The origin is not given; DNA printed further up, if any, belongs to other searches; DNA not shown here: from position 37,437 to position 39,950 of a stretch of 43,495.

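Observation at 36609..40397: Right module: small unknown gene, CSD/zinc-ribbon paralogue and zinc-ribbon PD-(D/E)xK nuclease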

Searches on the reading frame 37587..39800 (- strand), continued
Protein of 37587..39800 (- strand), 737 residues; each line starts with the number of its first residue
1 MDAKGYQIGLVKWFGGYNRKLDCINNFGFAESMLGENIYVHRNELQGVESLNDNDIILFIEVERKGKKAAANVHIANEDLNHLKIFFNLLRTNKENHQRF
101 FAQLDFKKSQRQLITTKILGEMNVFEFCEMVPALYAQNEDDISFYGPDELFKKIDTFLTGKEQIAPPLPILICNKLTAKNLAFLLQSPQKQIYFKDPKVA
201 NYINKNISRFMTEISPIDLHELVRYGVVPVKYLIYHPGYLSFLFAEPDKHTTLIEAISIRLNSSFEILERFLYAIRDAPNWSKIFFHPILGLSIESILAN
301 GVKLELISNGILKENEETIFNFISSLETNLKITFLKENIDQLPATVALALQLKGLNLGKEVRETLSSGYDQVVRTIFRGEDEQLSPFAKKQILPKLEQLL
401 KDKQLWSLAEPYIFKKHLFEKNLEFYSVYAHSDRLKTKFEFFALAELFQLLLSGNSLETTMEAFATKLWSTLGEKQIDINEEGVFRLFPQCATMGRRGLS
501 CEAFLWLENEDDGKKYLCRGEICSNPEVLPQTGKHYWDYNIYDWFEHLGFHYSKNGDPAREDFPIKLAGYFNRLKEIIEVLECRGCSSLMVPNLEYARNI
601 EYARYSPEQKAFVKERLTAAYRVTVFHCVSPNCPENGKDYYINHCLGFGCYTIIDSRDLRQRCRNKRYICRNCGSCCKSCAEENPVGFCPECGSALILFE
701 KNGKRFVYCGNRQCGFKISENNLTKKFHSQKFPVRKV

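Call 56: search_dna_similar(query=window:37587-39800:-, collection=plasmids, mode=protein, max_rows=12)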
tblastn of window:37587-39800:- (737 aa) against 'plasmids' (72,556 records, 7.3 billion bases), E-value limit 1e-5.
Records with a match: 133; places in all: 135; records where one place covers at least 80% of the query: 0.
Best place of each record, by identity: <60% 133.
By first word of the organism name: Klebsiella 129; Serratia 2; Escherichia 1; Deinococcus 1.
By predicted mobility (MOB-suite, as given by PLSDB): conjugative 128; non-mobilizable 3; mobilizable 2.
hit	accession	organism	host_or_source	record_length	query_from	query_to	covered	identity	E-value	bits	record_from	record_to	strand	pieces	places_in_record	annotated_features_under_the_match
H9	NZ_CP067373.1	Klebsiella pneumoniae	Homo sapiens,blood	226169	1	683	58%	37.4%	8e-64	299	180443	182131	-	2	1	cold shock domain-containing protein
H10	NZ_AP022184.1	Klebsiella quasipneumoniae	-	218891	1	683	58%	37.2%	5e-64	301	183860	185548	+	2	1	cold shock domain-containing protein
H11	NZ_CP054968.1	Klebsiella pneumoniae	Shatin WWTPs_94 WWTPs influent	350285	1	683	58%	37.2%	7e-64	300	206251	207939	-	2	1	cold shock domain-containing protein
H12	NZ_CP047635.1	Klebsiella pneumoniae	cell culture,blood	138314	1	683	58%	37.2%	7e-64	299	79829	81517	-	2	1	cold shock domain-containing protein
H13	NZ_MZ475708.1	Klebsiella pneumoniae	-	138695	1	683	58%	37.2%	7e-64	299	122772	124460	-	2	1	cold shock domain-containing protein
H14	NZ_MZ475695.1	Klebsiella pneumoniae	-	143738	1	683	58%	37.2%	7e-64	299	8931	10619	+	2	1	cold shock domain-containing protein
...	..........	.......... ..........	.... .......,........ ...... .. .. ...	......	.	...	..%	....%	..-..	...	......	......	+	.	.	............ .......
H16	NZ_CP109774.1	Klebsiella pneumoniae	pork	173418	1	683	58%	37.2%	7e-64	299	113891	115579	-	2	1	cold shock domain-containing protein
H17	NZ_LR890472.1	Klebsiella pneumoniae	Homo sapiens,wound swab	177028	1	683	58%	37.2%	7e-64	299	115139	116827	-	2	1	cold shock domain-containing protein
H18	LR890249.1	Klebsiella pneumoniae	Homo sapiens,rectal swab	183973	1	683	58%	37.2%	7e-64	299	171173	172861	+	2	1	record has no annotation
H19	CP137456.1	Klebsiella pneumoniae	Homo sapiens,whole organism,urine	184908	1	683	58%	37.2%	7e-64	299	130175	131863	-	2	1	cold shock domain-containing protein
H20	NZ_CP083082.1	Klebsiella pneumoniae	Homo sapiens,rectal swab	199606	1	683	58%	37.2%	7e-64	299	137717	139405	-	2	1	cold shock domain-containing protein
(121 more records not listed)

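Call 58: fold_search(model_id=the predicted structure, library=pdb)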
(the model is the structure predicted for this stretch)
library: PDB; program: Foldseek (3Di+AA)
matches with E <= 10: 751; with E <= 0.001: 2
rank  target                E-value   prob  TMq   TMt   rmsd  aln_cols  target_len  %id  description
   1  2l15_MODEL_1_A        3.6e-04  1.00  0.08  0.79   2.7        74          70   30  Solution Structure of Cold Shock Protein CspA Using Combined NMR and CS-Rosetta method (released 2010-09-15)
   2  1mjc                  4.9e-04  1.00  0.08  0.83   2.6        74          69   30  CRYSTAL STRUCTURE OF CSPA, THE MAJOR COLD SHOCK PROTEIN OF ESCHERICHIA COLI (released 1994-06-22)
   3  5o6f_MODEL_1_A        1.1e-03  1.00  0.08  0.66   2.9        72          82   30  NMR structure of cold shock protein A from Corynebacterium pseudotuberculosis (released 2017-07-19)
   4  1hzb_A                1.2e-03  1.00  0.08  0.78   2.8        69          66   32  BACILLUS CALDOLYTICUS COLD-SHOCK PROTEIN MUTANTS TO STUDY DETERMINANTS OF PROTEIN STABILITY (released 2001-11-07)
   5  5jx4_B                1.5e-03  1.00  0.08  0.83   2.7        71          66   31  Crystal structure of E36-G37del mutant of the Bacillus caldolyticus cold shock protein. (released 2017-05-10)
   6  8h1i_B                1.6e-03  1.00  0.08  0.80   2.8        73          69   27  Crystal structure of PlyGRCS, a bacteriophage Endolysin in complex with Cold shock protein C (released 2023-10-18)
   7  7f3l_A                1.7e-03  1.00  0.08  0.74   2.6        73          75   26  Crystal structure of human YBX2 CSD in complex with m5C RNA in space group P62 (released 2022-06-22)
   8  1c9o_A                1.7e-03  1.00  0.08  0.77   2.8        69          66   32  CRYSTAL STRUCTURE ANALYSIS OF THE BACILLUS CALDOLYTICUS COLD SHOCK PROTEIN BC-CSP (released 2000-04-02)
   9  8xyf_B                1.9e-03  1.00  0.08  0.83   2.5        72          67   28  Crystal structure of Holo-PlyGRCS, a bacteriophage Endolysin in complex with Cold shock protein C (released 2025-01-01)
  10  6kug_A                1.9e-03  1.00  0.08  0.74   3.0        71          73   28  Crystal structure of YBX1 CSD with RNA (released 2020-02-05)
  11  1hzc_A                1.9e-03  1.00  0.08  0.77   2.8        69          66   32  BACILLUS CALDOLYTICUS COLD-SHOCK PROTEIN MUTANTS TO STUDY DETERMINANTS OF PROTEIN STABILITY (released 2001-11-07)
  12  5yts_A                1.9e-03  1.00  0.08  0.73   3.0        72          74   28  Crystal structure of YB1 cold-shock domain in complex with UCUUCU (released 2018-12-05)
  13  6ktc_A                2.1e-03  1.00  0.08  0.74   2.6        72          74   28  Crystal structure of YBX1 CSD with m5C RNA (released 2020-02-05)
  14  2lxj_MODEL_1_A        2.2e-03  1.00  0.08  0.79   2.9        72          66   33  Backbone 1H, 13C, and 15N Chemical Shift Assignments for cold shock protein, LmCsp with dT7 (released 2013-08-07)
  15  5jx4_A                2.3e-03  1.00  0.08  0.84   2.5        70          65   31  Crystal structure of E36-G37del mutant of the Bacillus caldolyticus cold shock protein. (released 2017-05-10)
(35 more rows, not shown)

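Call 60: search_solved_structures(query=A4, max_evalue=1, show_alignments=2)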
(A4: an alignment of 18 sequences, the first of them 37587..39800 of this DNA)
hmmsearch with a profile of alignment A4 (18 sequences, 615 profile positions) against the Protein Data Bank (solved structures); distinct sequences matched with E-value up to 1: 45.
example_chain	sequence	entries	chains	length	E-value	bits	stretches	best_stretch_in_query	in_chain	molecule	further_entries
2lss_A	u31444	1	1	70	2.5e-07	33.1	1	9-75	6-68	Cold shock-like protein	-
2lxj_A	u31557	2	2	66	1e-06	31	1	9-76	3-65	Cold shock-like protein CspLA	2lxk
5jx4_A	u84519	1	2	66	4.7e-06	28.8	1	7-75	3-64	Cold shock protein CspB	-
3a0j_A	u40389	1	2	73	9.1e-06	27.9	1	9-78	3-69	Cold shock protein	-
1g6p_A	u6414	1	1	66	1.4e-05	27.2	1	10-77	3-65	COLD SHOCK PROTEIN TMCSP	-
2mqh_A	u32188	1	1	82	1.9e-05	26.8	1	5-74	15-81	Nucleic acid binding protein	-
1hz9_A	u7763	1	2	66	6.5e-05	25.1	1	8-75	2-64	COLD SHOCK PROTEIN CSPB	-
1hzc_A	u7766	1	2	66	0.00012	24.2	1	9-74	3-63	COLD SHOCK PROTEIN CSPB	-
2mo0_A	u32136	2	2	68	0.00015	23.9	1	9-74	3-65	Cold-shock DNA-binding domain protein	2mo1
1c9o_A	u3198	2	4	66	0.0002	23.4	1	8-75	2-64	COLD-SHOCK PROTEIN | Cold shock protein cspB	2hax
1hza_A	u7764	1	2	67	0.00023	23.3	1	8-75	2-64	COLD SHOCK PROTEIN CSPB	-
5o6f_A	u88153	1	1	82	0.00025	23.1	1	9-80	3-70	Cold-shock protein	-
1i5f_A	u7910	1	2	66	0.00026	23.1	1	9-75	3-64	COLD-SHOCK PROTEIN CSPB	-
2i5l_X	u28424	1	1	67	0.00028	23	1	10-75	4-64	Cold shock protein cspB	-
1csp_A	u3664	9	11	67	0.00028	22.9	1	10-75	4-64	COLD SHOCK PROTEIN B(CSPB) | MAJOR COLD-SHOCK PROTEIN | Cold shock protein cspB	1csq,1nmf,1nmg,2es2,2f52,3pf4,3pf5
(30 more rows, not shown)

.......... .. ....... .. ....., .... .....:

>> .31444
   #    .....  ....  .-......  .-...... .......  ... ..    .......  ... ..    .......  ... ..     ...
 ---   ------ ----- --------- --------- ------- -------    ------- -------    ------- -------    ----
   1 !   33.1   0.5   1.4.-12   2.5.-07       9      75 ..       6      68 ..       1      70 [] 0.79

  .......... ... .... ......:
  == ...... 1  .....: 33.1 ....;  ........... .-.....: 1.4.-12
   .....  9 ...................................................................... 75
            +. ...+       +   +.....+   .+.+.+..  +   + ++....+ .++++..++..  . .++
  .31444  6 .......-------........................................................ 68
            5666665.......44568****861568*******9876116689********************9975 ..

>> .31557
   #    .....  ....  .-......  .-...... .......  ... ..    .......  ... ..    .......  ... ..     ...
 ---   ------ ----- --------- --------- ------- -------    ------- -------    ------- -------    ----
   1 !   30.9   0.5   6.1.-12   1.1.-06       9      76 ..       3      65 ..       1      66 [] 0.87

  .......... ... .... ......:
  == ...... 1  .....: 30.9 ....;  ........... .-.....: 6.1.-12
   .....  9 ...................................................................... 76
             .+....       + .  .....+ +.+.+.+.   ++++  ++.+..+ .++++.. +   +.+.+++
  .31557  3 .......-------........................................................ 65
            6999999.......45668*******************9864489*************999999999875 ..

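Call 80: search_protein_families(library=padloc, proteins=[L014:3931-6195:+, L014:6199-7806:+, L014:14106-15995:-, L014:15988-18078:-, L017:7205-9466:-, L017:14954-19378:-, L044:2333-6208:-, L045:9888-12014:+, L045:13726-17772:+, L046:9255-11447:+], max_evalue=0.00001)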
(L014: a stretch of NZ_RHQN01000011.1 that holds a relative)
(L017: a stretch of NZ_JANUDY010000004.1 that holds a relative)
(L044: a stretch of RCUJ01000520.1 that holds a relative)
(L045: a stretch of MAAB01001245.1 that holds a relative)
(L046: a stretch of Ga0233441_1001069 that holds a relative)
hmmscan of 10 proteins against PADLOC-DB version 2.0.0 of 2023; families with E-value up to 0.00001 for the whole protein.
L014:3931-6195:+ (754 aa): 1 family
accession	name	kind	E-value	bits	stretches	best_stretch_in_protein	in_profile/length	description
PDLC04547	PDC-M26A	-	8.7e-40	134.9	2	467-581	335-444/724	-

L014:6199-7806:+ (535 aa): 0 families

L014:14106-15995:- (629 aa): 2 families
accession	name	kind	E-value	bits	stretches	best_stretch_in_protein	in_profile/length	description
PDLC03841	LeoBC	-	2.6e-12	44.7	1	156-218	123-177/601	-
PDLC03839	LeoA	-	5.3e-10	37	0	155-196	103-141/559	-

L014:15988-18078:- (696 aa): 0 families

L017:7205-9466:- (753 aa): 0 families

L017:14954-19378:- (1474 aa): 1 family
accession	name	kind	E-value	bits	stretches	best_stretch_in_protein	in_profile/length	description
PDLC02169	Avs4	-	7e-121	402.7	2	112-993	192-1079/1570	-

L044:2333-6208:- (1291 aa): 8 families
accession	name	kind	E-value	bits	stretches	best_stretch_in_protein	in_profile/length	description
PDLC03920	MkoA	-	4.9e-100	334.4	1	320-1238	551-1082/1112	-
PDLC03921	MkoA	-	7.4e-84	280.4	2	917-1230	1295-1571/1607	-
PDLC03924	MkoC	-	4.2e-29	99.3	2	1082-1231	814-949/1136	-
PDLC04140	mad8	-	1.5e-10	39.1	1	398-496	18-131/314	mads_8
PDLC05009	PDC-S37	-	2.2e-10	37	2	394-457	296-358/1550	-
PDLC05035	PDC-S53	-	3e-07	26.9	1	395-456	498-557/900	-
PDLC05066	PDC-S68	-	1.8e-06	24.3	0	390-434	577-620/1202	-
PDLC01734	typeIV_RecD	-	2.3e-06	24.2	0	369-447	319-394/763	RecD_0_IVD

L045:9888-12014:+ (708 aa): 3 families
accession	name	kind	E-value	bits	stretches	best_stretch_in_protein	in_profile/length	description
PDLC03841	LeoBC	-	1.6e-105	352.5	1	7-577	7-583/601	-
PDLC03839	LeoA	-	4.7e-40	136.2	1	33-574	17-554/559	-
PDLC03842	LeoB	-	1.1e-11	42.3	1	261-576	223-562/568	-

L045:13726-17772:+ (1349 aa): 9 families
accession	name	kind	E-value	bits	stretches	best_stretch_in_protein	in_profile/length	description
PDLC03971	TmtA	-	2.3e-53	179.2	1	39-370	47-402/1782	-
PDLC03964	TmtA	-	4.5e-38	129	1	16-383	16-368/1538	-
PDLC03966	TmtA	-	1.2e-31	107.5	2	39-176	36-178/1655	-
PDLC03970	TmtA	-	2.1e-29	100.2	1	31-135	49-136/1552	-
PDLC03972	TmtA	-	5e-22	75.9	1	48-136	43-127/1302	-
PDLC03965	TmtA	-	1.2e-20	71.2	2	41-137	25-115/1370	-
PDLC03968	TmtA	-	2.8e-18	63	2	38-135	67-157/1486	-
PDLC03969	TmtA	-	6.2e-15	51.9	1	267-371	233-342/1563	-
PDLC03967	TmtA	-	6.3e-06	22.8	0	25-87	18-81/1063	-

L046:9255-11447:+ (730 aa): 48 families (the best 25 are shown)
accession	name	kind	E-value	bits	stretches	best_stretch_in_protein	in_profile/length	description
PDLC02959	RT-Protease_XI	-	2.5e-88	295.3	1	15-355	13-310/510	single gene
PDLC02960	RT-Protease_XI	-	5e-88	294.3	1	15-354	11-306/506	single gene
PDLC02961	RT-TIR_XII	-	5.3e-85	284.1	1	16-357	20-321/475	single gene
PDLC02962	RT-TIR_XII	-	2.9e-84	281.6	1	16-278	20-280/478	single gene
PDLC02965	RT-Toprim_I-C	-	9.4e-77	257.1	1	35-284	21-264/529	single gene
PDLC02968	RT-Toprim_I-C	-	1.1e-76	256.8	1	35-284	21-264/529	single gene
PDLC02956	RT_XIII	-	1.2e-72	243.5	1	15-276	118-389/469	-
PDLC02946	RT_III-A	-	1.2e-67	226.4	1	18-279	42-289/330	-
PDLC02967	RT-Toprim_I-C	-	2.8e-67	225.8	1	16-268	12-267/549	single gene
PDLC02963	RT-Toprim_I-C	-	1.4e-65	220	1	16-355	16-319/552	single gene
PDLC02966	RT-Toprim_I-C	-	4.2e-65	218.3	1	16-375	21-335/568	single gene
PDLC02964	RT-Toprim_I-C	-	1.3e-63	213.5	1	16-267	12-267/554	single gene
PDLC02941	RT_II-A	-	1.6e-62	209.5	1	16-270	19-261/309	-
PDLC03739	RT_Ec107-like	-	1e-61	207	1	32-353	27-295/307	retron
PDLC02942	RT_III-A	-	1.5e-59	199.8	1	16-279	48-297/341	-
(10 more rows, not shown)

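Call 85: search_protein_families(library=pfam, proteins=[L031:1049-1597:+, L058:4561-5199:+, L011:9192-9815:+, L013:3-731:+, L025:9133-9885:+, L046:3447-3974:+, L088:2200-2871:+, L042:6944-7891:+, L016:3921-4262:+], max_evalue=0.1)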
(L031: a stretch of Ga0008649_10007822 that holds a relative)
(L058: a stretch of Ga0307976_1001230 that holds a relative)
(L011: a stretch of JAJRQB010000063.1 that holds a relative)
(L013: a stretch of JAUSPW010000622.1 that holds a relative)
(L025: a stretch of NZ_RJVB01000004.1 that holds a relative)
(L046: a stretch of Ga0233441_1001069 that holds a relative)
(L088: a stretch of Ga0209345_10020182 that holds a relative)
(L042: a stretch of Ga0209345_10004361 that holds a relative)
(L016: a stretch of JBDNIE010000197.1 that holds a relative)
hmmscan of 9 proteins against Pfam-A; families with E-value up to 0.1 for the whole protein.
L031:1049-1597:+ (182 aa): 2 families
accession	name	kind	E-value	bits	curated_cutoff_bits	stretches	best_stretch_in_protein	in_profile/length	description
PF01827.32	FTH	-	0.06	13.5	22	0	6-76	3-76/141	FTH domain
PF12432.14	INTS1_RP2B-bd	-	0.092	13.2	25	0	16-55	25-64/156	Integrator complex subunit 1, RP2B-binding domain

L058:4561-5199:+ (212 aa): 1 family
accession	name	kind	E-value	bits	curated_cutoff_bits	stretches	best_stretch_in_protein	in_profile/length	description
PF06785.16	UPF0242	-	0.039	14.5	33.5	1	26-122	60-152/194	Uncharacterised protein family (UPF0242) N-terminus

L011:9192-9815:+ (207 aa): 0 families

L013:3-731:+ (242 aa): 5 families
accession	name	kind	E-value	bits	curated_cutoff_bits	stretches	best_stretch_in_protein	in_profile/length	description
PF13519.12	VWA_2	-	3.1e-09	37.8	27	1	69-169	1-106/107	von Willebrand factor type A domain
PF05762.20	VWA_CoxE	-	7.6e-08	32.5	26.4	1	63-192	53-182/222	VWA domain containing CoxE-like protein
PF01882.25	DUF58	-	0.0017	18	23.4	1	59-185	28-157/216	Protein of unknown function DUF58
PF25045.1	vWA_Ro60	-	0.055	13.8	27.7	1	70-152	3-88/165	Ro60 vWA domain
PF00092.34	VWA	-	0.06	14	23.8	1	69-195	2-137/174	von Willebrand factor type A domain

L025:9133-9885:+ (250 aa): 27 families (the best 25 are shown)
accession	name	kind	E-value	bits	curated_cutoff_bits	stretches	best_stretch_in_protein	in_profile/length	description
PF00455.28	DeoRC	-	9e-42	143.2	31.8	1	70-225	3-159/160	DeoR C terminal sensor domain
PF08220.18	HTH_DeoR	-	8.6e-19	67.5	21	1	4-59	1-56/57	DeoR-like helix-turn-helix domain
PF08279.18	HTH_11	-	2.8e-09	37.2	25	1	4-45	1-43/55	HTH domain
PF08280.17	HTH_Mga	-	1.9e-05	25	23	1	7-41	9-43/59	M protein trans-acting positive regulator (MGA) HTH domain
PF13412.12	HTH_24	-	3.2e-05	23.9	21.9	1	1-48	1-48/48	Winged helix-turn-helix DNA-binding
PF00392.27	GntR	-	4.4e-05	23.5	27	1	18-55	24-62/64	Bacterial regulatory proteins, gntR family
PF01022.26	HTH_5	-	0.00035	20.8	22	1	7-47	6-45/47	Bacterial regulatory protein, arsR family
PF01047.28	MarR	-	0.00052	20.3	24.6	1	8-51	8-51/59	MarR family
PF13404.12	HTH_AsnC-type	-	0.00067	19.9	27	1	7-38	7-38/42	AsnC-type helix-turn-helix domain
PF12840.13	HTH_20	-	0.00096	19.5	27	1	8-49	9-50/51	Helix-turn-helix domain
PF06971.19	Put_DNA-bind_N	-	0.0015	19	27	1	16-39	24-49/49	Putative DNA-binding protein N-terminus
PF04703.18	FaeA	-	0.0027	18.4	20.7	1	5-50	2-48/62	FaeA-like protein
PF19187.6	HTH_PafC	-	0.0055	17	32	1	7-41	8-42/115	PafC helix-turn-helix domain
PF06163.17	DUF977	-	0.0091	16.5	22.1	1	6-48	15-58/134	Bacterial protein of unknown function (DUF977)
PF13545.12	HTH_Crp_2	-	0.011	16.1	27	1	18-49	23-55/70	Crp-like helix-turn-helix domain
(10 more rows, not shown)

L046:3447-3974:+ (175 aa): 0 families

L088:2200-2871:+ (223 aa): 1 family
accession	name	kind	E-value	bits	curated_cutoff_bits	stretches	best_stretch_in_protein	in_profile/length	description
PF11319.13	VasI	-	3.9e-10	40.1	26.5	1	41-216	2-184/184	Type VI secretion system VasI, EvfG, VC_A0118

L042:6944-7891:+ (315 aa): 1 family
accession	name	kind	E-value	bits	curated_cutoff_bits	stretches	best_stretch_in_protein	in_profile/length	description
PF09851.14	SHOCT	-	0.0027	17.8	27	1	286-313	1-28/28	Short C-terminal domain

L016:3921-4262:+ (113 aa): 1 family
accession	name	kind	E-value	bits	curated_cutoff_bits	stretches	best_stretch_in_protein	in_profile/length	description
PF05641.18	Agenet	-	0.063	14.2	27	1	48-83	1-33/61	Agenet domain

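Call 88: search_protein_families(library=phrogs, proteins=[window:37587-39800:-], max_evalue=0.01)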
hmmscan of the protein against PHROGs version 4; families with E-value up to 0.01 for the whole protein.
window:37587-39800:- (737 aa): 0 families
